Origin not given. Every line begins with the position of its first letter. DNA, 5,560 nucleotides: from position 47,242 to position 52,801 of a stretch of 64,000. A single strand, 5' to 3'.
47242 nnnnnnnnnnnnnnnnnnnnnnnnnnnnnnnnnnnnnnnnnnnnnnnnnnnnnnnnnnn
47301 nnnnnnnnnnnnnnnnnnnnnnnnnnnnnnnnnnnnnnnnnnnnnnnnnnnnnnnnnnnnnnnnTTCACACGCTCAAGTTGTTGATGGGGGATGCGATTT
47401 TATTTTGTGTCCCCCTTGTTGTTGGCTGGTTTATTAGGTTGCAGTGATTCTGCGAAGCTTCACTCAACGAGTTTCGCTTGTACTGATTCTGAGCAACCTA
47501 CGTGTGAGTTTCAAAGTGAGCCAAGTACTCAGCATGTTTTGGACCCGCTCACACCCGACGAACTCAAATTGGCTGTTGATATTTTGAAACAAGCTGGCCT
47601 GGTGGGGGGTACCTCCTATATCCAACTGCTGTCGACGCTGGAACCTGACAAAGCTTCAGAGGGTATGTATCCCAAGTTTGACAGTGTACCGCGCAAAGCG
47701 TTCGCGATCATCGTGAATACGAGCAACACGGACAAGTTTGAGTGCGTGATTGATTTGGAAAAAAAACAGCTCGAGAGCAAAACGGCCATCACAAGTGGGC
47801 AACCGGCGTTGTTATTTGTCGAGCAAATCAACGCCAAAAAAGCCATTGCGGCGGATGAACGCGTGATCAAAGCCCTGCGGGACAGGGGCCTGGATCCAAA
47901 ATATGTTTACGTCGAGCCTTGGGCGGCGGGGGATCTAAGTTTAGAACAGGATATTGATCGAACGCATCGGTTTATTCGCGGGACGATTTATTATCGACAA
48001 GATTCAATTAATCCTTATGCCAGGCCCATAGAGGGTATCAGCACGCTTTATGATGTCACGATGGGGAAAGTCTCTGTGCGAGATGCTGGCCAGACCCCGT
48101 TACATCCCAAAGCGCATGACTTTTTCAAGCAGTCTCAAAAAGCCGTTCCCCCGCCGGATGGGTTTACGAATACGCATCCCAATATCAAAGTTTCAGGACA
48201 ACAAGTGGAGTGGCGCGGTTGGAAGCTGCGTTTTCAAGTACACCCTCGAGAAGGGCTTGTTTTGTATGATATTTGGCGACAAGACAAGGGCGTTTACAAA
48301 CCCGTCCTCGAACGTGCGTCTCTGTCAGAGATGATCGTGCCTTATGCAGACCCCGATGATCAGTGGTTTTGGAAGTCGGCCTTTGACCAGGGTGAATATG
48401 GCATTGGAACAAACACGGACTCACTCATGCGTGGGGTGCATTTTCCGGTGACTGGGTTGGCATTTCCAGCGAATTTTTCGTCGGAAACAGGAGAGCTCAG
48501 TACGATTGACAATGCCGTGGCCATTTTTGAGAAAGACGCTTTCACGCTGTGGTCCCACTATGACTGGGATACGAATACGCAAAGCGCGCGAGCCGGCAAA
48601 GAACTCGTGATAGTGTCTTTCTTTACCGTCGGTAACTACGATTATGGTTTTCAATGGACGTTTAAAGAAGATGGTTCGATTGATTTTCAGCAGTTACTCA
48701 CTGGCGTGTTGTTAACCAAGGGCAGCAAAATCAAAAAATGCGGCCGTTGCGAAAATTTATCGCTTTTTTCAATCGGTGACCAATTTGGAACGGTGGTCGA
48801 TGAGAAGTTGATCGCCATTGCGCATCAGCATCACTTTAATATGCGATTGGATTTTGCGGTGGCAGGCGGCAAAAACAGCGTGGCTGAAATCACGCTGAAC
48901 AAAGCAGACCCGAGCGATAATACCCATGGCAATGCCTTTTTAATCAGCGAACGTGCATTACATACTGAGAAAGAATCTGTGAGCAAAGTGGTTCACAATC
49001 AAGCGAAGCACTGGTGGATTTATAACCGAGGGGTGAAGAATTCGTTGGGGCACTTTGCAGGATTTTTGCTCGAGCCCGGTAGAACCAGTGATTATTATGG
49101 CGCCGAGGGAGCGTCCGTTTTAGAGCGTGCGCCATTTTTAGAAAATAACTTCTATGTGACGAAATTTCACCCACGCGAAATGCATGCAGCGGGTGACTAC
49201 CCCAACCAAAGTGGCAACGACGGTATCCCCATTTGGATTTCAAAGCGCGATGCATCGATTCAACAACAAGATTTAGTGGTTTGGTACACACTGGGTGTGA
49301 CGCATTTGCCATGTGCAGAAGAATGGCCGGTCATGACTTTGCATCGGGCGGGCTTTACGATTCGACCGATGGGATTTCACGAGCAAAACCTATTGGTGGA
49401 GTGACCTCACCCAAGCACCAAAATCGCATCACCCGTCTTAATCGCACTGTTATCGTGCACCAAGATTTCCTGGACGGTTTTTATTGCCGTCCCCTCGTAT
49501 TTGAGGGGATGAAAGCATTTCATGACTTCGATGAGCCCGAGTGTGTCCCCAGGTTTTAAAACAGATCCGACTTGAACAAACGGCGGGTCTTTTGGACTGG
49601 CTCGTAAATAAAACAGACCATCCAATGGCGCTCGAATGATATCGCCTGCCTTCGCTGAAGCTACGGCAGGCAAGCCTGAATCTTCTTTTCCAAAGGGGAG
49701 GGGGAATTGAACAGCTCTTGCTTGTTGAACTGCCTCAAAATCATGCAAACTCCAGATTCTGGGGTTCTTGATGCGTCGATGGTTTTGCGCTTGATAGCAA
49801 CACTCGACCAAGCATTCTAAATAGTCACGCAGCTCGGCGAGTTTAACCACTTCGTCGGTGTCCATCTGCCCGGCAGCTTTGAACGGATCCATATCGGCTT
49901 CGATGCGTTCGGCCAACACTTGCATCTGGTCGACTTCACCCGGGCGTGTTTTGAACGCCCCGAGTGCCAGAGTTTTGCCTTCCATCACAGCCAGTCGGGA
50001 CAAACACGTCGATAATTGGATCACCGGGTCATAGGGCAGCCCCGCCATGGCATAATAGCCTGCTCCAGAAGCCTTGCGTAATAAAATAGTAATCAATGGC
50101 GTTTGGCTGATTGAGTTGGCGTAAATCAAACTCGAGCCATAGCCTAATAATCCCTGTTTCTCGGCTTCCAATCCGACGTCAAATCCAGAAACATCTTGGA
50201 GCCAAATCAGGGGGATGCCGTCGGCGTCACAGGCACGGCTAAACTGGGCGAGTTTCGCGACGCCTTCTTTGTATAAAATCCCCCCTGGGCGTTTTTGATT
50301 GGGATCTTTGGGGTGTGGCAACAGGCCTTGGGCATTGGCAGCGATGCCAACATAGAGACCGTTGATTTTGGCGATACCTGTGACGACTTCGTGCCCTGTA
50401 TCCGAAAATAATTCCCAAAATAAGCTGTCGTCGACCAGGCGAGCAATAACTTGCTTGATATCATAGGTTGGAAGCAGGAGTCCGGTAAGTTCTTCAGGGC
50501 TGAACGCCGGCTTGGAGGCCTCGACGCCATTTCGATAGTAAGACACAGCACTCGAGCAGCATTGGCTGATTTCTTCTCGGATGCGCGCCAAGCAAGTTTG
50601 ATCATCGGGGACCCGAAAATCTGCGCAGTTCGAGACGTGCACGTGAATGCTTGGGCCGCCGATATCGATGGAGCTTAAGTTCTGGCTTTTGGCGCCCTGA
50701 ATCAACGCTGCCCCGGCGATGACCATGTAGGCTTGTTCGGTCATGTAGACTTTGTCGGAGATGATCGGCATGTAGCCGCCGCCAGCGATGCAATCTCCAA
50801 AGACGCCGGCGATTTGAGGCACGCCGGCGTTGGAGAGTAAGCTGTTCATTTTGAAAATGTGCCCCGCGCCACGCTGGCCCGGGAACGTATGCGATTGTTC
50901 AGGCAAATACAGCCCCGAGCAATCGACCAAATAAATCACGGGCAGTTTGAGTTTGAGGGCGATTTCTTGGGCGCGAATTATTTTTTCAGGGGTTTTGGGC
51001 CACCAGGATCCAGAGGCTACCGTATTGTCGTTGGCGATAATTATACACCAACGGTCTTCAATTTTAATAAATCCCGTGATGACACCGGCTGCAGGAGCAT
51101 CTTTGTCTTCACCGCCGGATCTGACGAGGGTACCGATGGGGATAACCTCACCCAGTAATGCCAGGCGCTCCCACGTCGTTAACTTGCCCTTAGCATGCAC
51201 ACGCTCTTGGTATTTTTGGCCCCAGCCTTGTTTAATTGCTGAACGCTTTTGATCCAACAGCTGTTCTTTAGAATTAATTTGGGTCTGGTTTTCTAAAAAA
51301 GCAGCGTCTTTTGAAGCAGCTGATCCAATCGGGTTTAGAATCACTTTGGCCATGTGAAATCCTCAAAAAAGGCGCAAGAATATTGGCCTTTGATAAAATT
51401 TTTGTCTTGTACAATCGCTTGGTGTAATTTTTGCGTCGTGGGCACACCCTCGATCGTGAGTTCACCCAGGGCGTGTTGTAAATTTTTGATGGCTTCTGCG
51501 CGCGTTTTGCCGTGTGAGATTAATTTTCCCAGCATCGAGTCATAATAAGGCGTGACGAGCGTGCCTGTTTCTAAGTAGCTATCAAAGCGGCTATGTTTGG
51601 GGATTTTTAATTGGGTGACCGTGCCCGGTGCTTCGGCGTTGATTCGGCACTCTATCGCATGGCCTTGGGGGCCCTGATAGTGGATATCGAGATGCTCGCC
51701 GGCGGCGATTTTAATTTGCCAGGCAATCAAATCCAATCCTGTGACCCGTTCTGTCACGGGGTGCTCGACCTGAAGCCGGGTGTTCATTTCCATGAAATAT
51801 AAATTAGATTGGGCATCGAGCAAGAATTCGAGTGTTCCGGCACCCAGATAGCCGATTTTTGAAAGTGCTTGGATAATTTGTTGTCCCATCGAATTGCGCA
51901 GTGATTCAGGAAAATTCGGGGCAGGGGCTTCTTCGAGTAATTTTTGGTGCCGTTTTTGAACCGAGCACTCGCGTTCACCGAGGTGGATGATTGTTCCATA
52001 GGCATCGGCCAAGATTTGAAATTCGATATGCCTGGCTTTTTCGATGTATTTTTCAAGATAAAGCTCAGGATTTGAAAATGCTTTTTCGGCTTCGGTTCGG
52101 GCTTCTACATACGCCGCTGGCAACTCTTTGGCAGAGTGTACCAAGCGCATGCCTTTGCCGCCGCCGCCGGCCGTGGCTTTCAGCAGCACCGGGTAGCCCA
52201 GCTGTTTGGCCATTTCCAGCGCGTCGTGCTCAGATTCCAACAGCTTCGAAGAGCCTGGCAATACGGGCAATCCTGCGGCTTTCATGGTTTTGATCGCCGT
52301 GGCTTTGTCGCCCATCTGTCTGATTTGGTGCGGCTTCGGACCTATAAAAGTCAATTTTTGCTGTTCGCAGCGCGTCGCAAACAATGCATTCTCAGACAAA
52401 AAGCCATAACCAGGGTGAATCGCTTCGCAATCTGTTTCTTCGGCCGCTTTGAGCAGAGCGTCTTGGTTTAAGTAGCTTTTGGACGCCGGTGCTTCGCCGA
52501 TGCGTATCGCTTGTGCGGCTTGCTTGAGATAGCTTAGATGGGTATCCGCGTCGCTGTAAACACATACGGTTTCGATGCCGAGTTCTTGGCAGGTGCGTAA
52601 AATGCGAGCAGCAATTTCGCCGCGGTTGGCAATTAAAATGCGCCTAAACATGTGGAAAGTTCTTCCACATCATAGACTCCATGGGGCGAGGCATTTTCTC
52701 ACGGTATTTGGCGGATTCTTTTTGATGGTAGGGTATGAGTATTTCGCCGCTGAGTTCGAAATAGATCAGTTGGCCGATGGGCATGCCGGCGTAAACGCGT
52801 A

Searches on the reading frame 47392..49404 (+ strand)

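Call 88: search_protein_families(library=pfam, proteins=[window:47392-49404:+], max_evalue=0.00001)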
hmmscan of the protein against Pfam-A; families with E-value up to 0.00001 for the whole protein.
window:47392-49404:+ (670 aa): 2 families
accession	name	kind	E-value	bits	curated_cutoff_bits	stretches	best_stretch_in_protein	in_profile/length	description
PF01179.26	Cu_amine_oxid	-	2.6e-109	366.3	27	1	264-667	10-405/407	Copper amine oxidase, enzyme domain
PF02728.21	Cu_amine_oxidN3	-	4.2e-08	33.9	22.6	1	138-227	1-87/100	Copper amine oxidase, N3 domain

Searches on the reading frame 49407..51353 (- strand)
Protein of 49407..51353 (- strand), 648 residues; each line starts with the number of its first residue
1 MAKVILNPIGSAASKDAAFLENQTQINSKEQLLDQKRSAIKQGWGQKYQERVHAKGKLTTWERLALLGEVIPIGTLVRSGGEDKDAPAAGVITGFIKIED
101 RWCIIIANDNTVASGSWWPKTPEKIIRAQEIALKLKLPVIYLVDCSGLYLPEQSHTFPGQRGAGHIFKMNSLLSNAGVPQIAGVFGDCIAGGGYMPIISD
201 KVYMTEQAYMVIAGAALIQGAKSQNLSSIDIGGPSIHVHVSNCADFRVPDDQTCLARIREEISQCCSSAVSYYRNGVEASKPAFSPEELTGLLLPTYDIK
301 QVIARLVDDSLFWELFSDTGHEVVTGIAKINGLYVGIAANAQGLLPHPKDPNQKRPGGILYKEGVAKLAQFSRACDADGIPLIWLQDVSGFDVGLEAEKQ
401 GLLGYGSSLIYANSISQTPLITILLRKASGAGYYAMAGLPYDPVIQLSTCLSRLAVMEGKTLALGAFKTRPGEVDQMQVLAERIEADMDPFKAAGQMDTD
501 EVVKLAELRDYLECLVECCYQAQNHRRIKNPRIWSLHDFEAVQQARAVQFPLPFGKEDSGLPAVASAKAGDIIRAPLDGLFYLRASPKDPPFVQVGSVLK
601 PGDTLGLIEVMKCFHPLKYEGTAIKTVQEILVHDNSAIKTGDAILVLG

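Call 88: search_protein_families(library=pfam, proteins=[window:49407-51353:-], max_evalue=0.00001)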
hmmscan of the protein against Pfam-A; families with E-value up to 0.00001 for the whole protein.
window:49407-51353:- (648 aa): 2 families
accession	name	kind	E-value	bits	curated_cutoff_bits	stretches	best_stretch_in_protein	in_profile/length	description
PF01039.27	Carboxyl_trans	-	1.4e-92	311.3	22.3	1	52-524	2-483/493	Carboxyl transferase domain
PF03255.19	ACCA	-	3.2e-10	40.1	23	0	115-213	126-222/310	Acetyl co-enzyme A carboxylase carboxyltransferase-like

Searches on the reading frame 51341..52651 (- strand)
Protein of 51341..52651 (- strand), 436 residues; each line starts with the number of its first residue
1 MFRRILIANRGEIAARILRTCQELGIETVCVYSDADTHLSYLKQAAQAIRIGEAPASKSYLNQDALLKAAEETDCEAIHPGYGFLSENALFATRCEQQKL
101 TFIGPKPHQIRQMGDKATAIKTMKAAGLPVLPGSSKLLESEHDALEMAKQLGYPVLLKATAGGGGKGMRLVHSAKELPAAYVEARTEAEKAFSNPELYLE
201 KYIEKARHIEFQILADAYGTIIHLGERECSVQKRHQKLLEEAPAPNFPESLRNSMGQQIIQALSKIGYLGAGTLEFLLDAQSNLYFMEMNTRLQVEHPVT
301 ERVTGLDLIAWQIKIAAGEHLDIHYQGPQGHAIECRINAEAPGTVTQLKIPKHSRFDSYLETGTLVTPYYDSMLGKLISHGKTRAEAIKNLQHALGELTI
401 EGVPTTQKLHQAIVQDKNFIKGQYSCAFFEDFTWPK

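Call 88: search_protein_families(library=pfam, proteins=[window:51341-52651:-], max_evalue=0.00001)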
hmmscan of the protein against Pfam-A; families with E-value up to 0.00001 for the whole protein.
window:51341-52651:- (436 aa): 5 families
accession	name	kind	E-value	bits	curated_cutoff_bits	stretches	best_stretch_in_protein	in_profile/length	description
PF02786.22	CPSase_L_D2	-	9.4e-75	251.2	19.8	1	115-322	1-209/211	Carbamoyl-phosphate synthase L chain, ATP binding domain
PF00289.28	Biotin_carb_N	-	4.4e-44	149.9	25.5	1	1-110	1-110/110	Biotin carboxylase, N-terminal domain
PF02785.25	Biotin_carb_C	-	4.3e-26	91.6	32.4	1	334-430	1-107/108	Biotin carboxylase C-terminal domain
PF07478.18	Dala_Dala_lig_C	-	4.5e-09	36.6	24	1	124-291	3-174/204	D-ala D-ala ligase C-terminus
PF02222.28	ATP-grasp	-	7.2e-08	32.7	27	1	135-292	13-162/179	ATP-grasp domain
